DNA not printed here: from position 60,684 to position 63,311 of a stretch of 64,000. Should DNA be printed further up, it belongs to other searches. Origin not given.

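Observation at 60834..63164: Unusual single-polypeptide fusion: thioredoxin-reductase-like flavoprotein / 2x CNB / 4x Cys-cluster ferredoxin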

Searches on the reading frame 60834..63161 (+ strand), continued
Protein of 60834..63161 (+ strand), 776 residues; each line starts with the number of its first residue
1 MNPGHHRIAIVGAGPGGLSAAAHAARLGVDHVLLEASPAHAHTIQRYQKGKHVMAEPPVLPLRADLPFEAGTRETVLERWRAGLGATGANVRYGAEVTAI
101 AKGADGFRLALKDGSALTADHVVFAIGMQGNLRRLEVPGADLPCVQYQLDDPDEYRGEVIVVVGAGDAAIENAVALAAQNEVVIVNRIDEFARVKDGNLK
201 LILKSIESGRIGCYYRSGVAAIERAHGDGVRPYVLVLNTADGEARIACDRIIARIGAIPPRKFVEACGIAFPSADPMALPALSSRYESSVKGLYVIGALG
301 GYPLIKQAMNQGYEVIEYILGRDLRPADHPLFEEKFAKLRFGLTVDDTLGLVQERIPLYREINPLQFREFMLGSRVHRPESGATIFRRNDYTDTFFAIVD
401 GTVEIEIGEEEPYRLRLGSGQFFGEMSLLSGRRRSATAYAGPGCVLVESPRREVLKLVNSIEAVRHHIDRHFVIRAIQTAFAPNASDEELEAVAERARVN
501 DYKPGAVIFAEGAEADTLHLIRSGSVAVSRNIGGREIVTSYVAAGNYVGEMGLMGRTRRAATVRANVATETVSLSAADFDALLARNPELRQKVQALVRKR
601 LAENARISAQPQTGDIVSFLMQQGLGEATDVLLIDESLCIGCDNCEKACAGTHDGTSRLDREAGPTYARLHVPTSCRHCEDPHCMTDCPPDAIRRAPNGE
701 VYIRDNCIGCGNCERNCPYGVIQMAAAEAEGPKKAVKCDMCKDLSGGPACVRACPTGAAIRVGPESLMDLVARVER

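Call 58: search_protein_families(library=pfam, proteins=[P0163, P0164, P0166, P0179, P0181, P0240, P0249, P0255, P0270, P0126], max_evalue=0.00001)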
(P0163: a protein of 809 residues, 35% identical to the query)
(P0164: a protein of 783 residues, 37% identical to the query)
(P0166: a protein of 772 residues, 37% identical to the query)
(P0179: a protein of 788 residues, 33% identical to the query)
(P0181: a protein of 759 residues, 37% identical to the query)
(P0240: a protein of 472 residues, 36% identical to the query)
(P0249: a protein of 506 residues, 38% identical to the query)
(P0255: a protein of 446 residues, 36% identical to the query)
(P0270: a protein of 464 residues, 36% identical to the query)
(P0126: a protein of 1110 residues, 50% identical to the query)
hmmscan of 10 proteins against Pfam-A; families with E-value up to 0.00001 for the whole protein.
P0163 (809 aa): 10 families
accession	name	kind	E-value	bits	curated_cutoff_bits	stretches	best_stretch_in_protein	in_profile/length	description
PF13738.12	Pyr_redox_3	-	4.6e-28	98.8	30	1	11-299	1-305/305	Pyridine nucleotide-disulphide oxidoreductase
PF07992.20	Pyr_redox_2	-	9.5e-22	78.2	26.1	1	8-314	1-291/291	Pyridine nucleotide-disulphide oxidoreductase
PF00027.35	cNMP_binding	-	3.6e-16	59.3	27.5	1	380-467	3-89/89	Cyclic nucleotide-binding domain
PF03486.20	HI0933_like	-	7.6e-11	42.4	50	0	9-46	2-39/244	HI0933-like protein Rossmann domain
PF00070.33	Pyr_redox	-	5.3e-10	40.1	22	0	161-200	1-41/82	Pyridine nucleotide-disulphide oxidoreductase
PF12837.12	Fer4_6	-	1.3e-07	31.6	25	0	712-732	4-24/24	4Fe-4S binding domain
PF13237.11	Fer4_10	-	5.7e-07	29.8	25.5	0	682-727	5-52/53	4Fe-4S dicluster domain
PF13187.11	Fer4_9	-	8.7e-07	29.3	27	0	685-732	1-52/52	4Fe-4S dicluster domain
PF12838.12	Fer4_7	-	4.6e-06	27.4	27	0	686-731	2-52/52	4Fe-4S dicluster domain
PF13247.11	Fer4_11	-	5e-06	27.1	26.2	1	681-732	5-59/100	4Fe-4S dicluster domain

P0164 (783 aa): 15 families
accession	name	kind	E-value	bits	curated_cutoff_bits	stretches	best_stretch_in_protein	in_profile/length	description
PF13738.12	Pyr_redox_3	-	1.6e-33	116.7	30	1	10-295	1-305/305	Pyridine nucleotide-disulphide oxidoreductase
PF07992.20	Pyr_redox_2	-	3.1e-31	109.3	26.1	1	7-310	1-291/291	Pyridine nucleotide-disulphide oxidoreductase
PF00027.35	cNMP_binding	-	2e-24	85.8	27.5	2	374-454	2-87/89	Cyclic nucleotide-binding domain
PF12838.12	Fer4_7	-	1.6e-12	48.1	27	1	696-767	1-52/52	4Fe-4S dicluster domain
PF03486.20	HI0933_like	-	3.5e-12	46.7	50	0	8-46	2-40/244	HI0933-like protein Rossmann domain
PF13187.11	Fer4_9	-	8.7e-11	42.1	27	0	696-767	1-51/52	4Fe-4S dicluster domain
PF00070.33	Pyr_redox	-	4.1e-10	40.5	22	0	160-230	1-73/82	Pyridine nucleotide-disulphide oxidoreductase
PF12837.12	Fer4_6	-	9.1e-10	38.5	25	0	695-712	7-24/24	4Fe-4S binding domain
PF01266.30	DAO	-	1e-09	38.9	27.9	0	77-165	151-233/353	FAD dependent oxidoreductase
PF13247.11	Fer4_11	-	2.5e-09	37.7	26.2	1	660-716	4-63/100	4Fe-4S dicluster domain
PF13237.11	Fer4_10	-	2.3e-08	34.3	25.5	1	693-764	5-53/53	4Fe-4S dicluster domain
PF00037.32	Fer4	-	2.1e-07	30.9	21.1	0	695-713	6-24/24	4Fe-4S binding domain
PF13484.11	Fer4_16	-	4.3e-06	27.8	30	0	696-751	1-60/66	4Fe-4S double cluster binding domain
PF25160.1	LdpA_Fe-S-bd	-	6.1e-06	26.4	27.6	1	672-714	7-45/49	LdpA Fe-S cluster-binding domain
PF12797.12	Fer4_2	-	6.7e-06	26.2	24.5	0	695-709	8-22/22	4Fe-4S binding domain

P0166 (772 aa): 13 families
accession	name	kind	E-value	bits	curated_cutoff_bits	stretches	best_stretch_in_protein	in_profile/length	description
PF13738.12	Pyr_redox_3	-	8e-26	91.4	30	1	13-293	1-305/305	Pyridine nucleotide-disulphide oxidoreductase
PF00027.35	cNMP_binding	-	2.7e-22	79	27.5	1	373-452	3-87/89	Cyclic nucleotide-binding domain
PF07992.20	Pyr_redox_2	-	7.4e-22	78.5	26.1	1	10-308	1-291/291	Pyridine nucleotide-disulphide oxidoreductase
PF03486.20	HI0933_like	-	5e-11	43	50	1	11-55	2-46/244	HI0933-like protein Rossmann domain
PF12838.12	Fer4_7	-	7e-11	42.9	27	1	689-756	1-52/52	4Fe-4S dicluster domain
PF13187.11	Fer4_9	-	2.1e-10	40.9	27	0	689-756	1-51/52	4Fe-4S dicluster domain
PF12837.12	Fer4_6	-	6.3e-10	39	25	0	687-705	6-24/24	4Fe-4S binding domain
PF13247.11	Fer4_11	-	1.7e-08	35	26.2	1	653-712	4-66/100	4Fe-4S dicluster domain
PF01266.30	DAO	-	3.4e-08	33.9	27.9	1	11-99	1-86/353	FAD dependent oxidoreductase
PF00037.32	Fer4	-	1.3e-07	31.6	21.1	0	687-706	5-24/24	4Fe-4S binding domain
PF00890.30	FAD_binding_2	-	3.7e-07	30.1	20.4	1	11-63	1-53/414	FAD binding domain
PF25160.1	LdpA_Fe-S-bd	-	6.5e-07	29.5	27.6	1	666-709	8-47/49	LdpA Fe-S cluster-binding domain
PF12797.12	Fer4_2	-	9.7e-06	25.7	24.5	0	687-702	7-22/22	4Fe-4S binding domain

P0179 (788 aa): 18 families
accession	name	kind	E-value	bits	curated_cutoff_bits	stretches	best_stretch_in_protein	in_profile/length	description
PF13738.12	Pyr_redox_3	-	2.4e-29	103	30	1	18-302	1-305/305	Pyridine nucleotide-disulphide oxidoreductase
PF07992.20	Pyr_redox_2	-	1.4e-26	94.1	26.1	1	15-311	1-278/291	Pyridine nucleotide-disulphide oxidoreductase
PF00027.35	cNMP_binding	-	2.9e-14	53.2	27.5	1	382-462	3-88/89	Cyclic nucleotide-binding domain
PF03486.20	HI0933_like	-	3e-11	43.7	50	1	16-59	2-45/244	HI0933-like protein Rossmann domain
PF12838.12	Fer4_7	-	4.9e-11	43.4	27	1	700-773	1-52/52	4Fe-4S dicluster domain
PF01266.30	DAO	-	3e-10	40.6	27.9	1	16-102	1-84/353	FAD dependent oxidoreductase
PF13247.11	Fer4_11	-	3.6e-10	40.4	26.2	1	664-717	4-60/100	4Fe-4S dicluster domain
PF13187.11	Fer4_9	-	1.4e-09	38.2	27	1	669-716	1-52/52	4Fe-4S dicluster domain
PF12837.12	Fer4_6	-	6.4e-09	35.8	25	0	698-716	6-24/24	4Fe-4S binding domain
PF00890.30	FAD_binding_2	-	3e-08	33.7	20.4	1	16-68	1-53/414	FAD binding domain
PF00037.32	Fer4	-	3.7e-08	33.3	21.1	0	695-717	2-24/24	4Fe-4S binding domain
PF13434.12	Lys_Orn_oxgnase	-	2.1e-07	30.8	21.3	0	99-200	109-225/339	L-lysine 6-monooxygenase/L-ornithine 5-monooxygenase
PF13484.11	Fer4_16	-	2.8e-07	31.6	30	0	701-758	2-61/66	4Fe-4S double cluster binding domain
PF12797.12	Fer4_2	-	5.9e-07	29.5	24.5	0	696-713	5-22/22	4Fe-4S binding domain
PF25160.1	LdpA_Fe-S-bd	-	6e-07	29.6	27.6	1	672-718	4-45/49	LdpA Fe-S cluster-binding domain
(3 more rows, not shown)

P0181 (759 aa): 20 families
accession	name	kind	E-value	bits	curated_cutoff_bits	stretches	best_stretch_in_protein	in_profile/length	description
PF13738.12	Pyr_redox_3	-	1.5e-28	100.4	30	1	7-286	1-305/305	Pyridine nucleotide-disulphide oxidoreductase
PF07992.20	Pyr_redox_2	-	2.4e-24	86.7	26.1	1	4-289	1-277/291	Pyridine nucleotide-disulphide oxidoreductase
PF00027.35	cNMP_binding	-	4.5e-14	52.6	27.5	1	369-445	6-87/89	Cyclic nucleotide-binding domain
PF12838.12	Fer4_7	-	1.2e-12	48.5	27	1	677-743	1-52/52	4Fe-4S dicluster domain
PF12837.12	Fer4_6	-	4.2e-12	45.8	25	0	676-693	7-24/24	4Fe-4S binding domain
PF13247.11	Fer4_11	-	3.1e-11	43.8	26.2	1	642-694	5-60/100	4Fe-4S dicluster domain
PF00037.32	Fer4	-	4.2e-10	39.4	21.1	1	674-694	4-24/24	4Fe-4S binding domain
PF13187.11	Fer4_9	-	9.1e-09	35.7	27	0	647-693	2-52/52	4Fe-4S dicluster domain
PF03486.20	HI0933_like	-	2.3e-08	34.2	50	0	5-43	2-40/244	HI0933-like protein Rossmann domain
PF00890.30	FAD_binding_2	-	3.7e-08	33.4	20.4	1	5-37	1-33/414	FAD binding domain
PF01494.25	FAD_binding_3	-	3.3e-07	30.3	22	0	4-48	2-46/349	FAD binding domain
PF13450.12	NAD_binding_8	-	7.2e-07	29.8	21.9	0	8-43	1-36/68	NAD(P)-binding Rossmann-like domain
PF13237.11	Fer4_10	-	1.4e-06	28.6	25.5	0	643-689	5-53/53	4Fe-4S dicluster domain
PF13434.12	Lys_Orn_oxgnase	-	1.5e-06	28.1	21.3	0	85-174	110-211/339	L-lysine 6-monooxygenase/L-ornithine 5-monooxygenase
PF01266.30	DAO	-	1.7e-06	28.3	27.9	1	5-40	1-36/353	FAD dependent oxidoreductase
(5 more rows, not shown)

P0240 (472 aa): 8 families
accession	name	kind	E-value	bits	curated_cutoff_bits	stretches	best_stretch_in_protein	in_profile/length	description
PF00027.35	cNMP_binding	-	4.7e-48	161.5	27.5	2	188-274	2-89/89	Cyclic nucleotide-binding domain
PF13187.11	Fer4_9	-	4.2e-10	39.9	27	0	362-406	2-51/52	4Fe-4S dicluster domain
PF12837.12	Fer4_6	-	2.1e-09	37.3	25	1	389-407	6-24/24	4Fe-4S binding domain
PF12838.12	Fer4_7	-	3.7e-09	37.4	27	1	391-460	1-52/52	4Fe-4S dicluster domain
PF00037.32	Fer4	-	1.2e-08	34.8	21.1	0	387-408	3-24/24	4Fe-4S binding domain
PF12797.12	Fer4_2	-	1.5e-06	28.2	24.5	0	388-404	6-22/22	4Fe-4S binding domain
PF14697.11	Fer4_21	-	4.5e-06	27.1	35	0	360-409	6-59/59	4Fe-4S dicluster domain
PF13247.11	Fer4_11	-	5.6e-06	26.9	26.2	1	356-408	4-60/100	4Fe-4S dicluster domain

P0249 (506 aa): 7 families
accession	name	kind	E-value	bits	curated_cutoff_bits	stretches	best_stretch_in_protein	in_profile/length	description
PF00027.35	cNMP_binding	-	2.5e-46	156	27.5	2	181-266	2-88/89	Cyclic nucleotide-binding domain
PF12838.12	Fer4_7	-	5.9e-09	36.7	27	0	384-475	1-52/52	4Fe-4S dicluster domain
PF00037.32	Fer4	-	1.8e-08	34.3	21.1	0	379-401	2-24/24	4Fe-4S binding domain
PF13187.11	Fer4_9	-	2e-08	34.6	27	0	384-476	1-52/52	4Fe-4S dicluster domain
PF13237.11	Fer4_10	-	2.2e-08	34.3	25.5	1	380-472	4-53/53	4Fe-4S dicluster domain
PF14697.11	Fer4_21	-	3.4e-08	33.9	35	0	314-367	2-52/59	4Fe-4S dicluster domain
PF13484.11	Fer4_16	-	5.7e-07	30.6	30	0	384-459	1-59/66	4Fe-4S double cluster binding domain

P0255 (446 aa): 7 families
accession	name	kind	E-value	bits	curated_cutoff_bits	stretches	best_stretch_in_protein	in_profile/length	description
PF00027.35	cNMP_binding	-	1.1e-39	134.7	27.5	2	160-246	2-89/89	Cyclic nucleotide-binding domain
PF12838.12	Fer4_7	-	2.2e-12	47.7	27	1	367-431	2-52/52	4Fe-4S dicluster domain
PF12837.12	Fer4_6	-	2.5e-11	43.4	25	0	365-382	7-24/24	4Fe-4S binding domain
PF13187.11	Fer4_9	-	9.4e-10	38.8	27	1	336-380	2-50/52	4Fe-4S dicluster domain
PF13237.11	Fer4_10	-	1.6e-08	34.8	25.5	1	362-428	4-53/53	4Fe-4S dicluster domain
PF13183.11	Fer4_8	-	4e-07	30.9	27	0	365-430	3-67/68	4Fe-4S dicluster domain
PF00037.32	Fer4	-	4.9e-07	29.7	21.1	1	364-382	5-23/24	4Fe-4S binding domain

P0270 (464 aa): 11 families
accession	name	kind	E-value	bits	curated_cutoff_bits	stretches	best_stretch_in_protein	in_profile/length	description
PF00027.35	cNMP_binding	-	6.6e-36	122.6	27.5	2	166-253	2-88/89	Cyclic nucleotide-binding domain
PF13237.11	Fer4_10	-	2.7e-10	40.4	25.5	0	370-444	4-53/53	4Fe-4S dicluster domain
PF12838.12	Fer4_7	-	3.4e-10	40.7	27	0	374-447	1-52/52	4Fe-4S dicluster domain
PF13187.11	Fer4_9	-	3.7e-10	40.1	27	0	375-447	2-51/52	4Fe-4S dicluster domain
PF12837.12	Fer4_6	-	3.1e-09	36.8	25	0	372-390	6-24/24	4Fe-4S binding domain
PF00037.32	Fer4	-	1.3e-07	31.6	21.1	0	370-391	3-24/24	4Fe-4S binding domain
PF12797.12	Fer4_2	-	5.6e-07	29.5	24.5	0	370-387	5-22/22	4Fe-4S binding domain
PF13484.11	Fer4_16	-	1.2e-06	29.7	30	0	375-432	2-60/66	4Fe-4S double cluster binding domain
PF13247.11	Fer4_11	-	3.2e-06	27.7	26.2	1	338-392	4-61/100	4Fe-4S dicluster domain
PF13534.11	Fer4_17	-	3.5e-06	27.9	22.2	0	375-444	2-57/61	4Fe-4S dicluster domain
PF13183.11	Fer4_8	-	4.5e-06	27.5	27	0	373-446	3-67/68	4Fe-4S dicluster domain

P0126 (1110 aa): 11 families
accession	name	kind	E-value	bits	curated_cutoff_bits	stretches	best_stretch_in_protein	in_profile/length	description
PF00027.35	cNMP_binding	-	1.5e-45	153.5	27.5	2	483-569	2-89/89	Cyclic nucleotide-binding domain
PF13738.12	Pyr_redox_3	-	9e-21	74.8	30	1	2-279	11-305/305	Pyridine nucleotide-disulphide oxidoreductase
PF07992.20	Pyr_redox_2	-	1.9e-19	70.6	26.1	1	136-294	134-291/291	Pyridine nucleotide-disulphide oxidoreductase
PF12838.12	Fer4_7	-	8.5e-10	39.4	27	0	688-767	1-52/52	4Fe-4S dicluster domain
PF00037.32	Fer4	-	5.8e-09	35.8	21.1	0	685-705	4-24/24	4Fe-4S binding domain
PF12837.12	Fer4_6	-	7.2e-09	35.6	25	0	687-704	7-24/24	4Fe-4S binding domain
PF13237.11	Fer4_10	-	1.6e-08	34.8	25.5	0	686-764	6-53/53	4Fe-4S dicluster domain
PF13187.11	Fer4_9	-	2.1e-07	31.3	27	0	658-704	2-52/52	4Fe-4S dicluster domain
PF13484.11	Fer4_16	-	1.3e-06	29.5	30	0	688-752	1-61/66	4Fe-4S double cluster binding domain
PF13247.11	Fer4_11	-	9e-06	26.3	26.2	1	652-709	4-64/100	4Fe-4S dicluster domain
PF03486.20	HI0933_like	-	9.7e-06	25.6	50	0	57-111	109-164/244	HI0933-like protein Rossmann domain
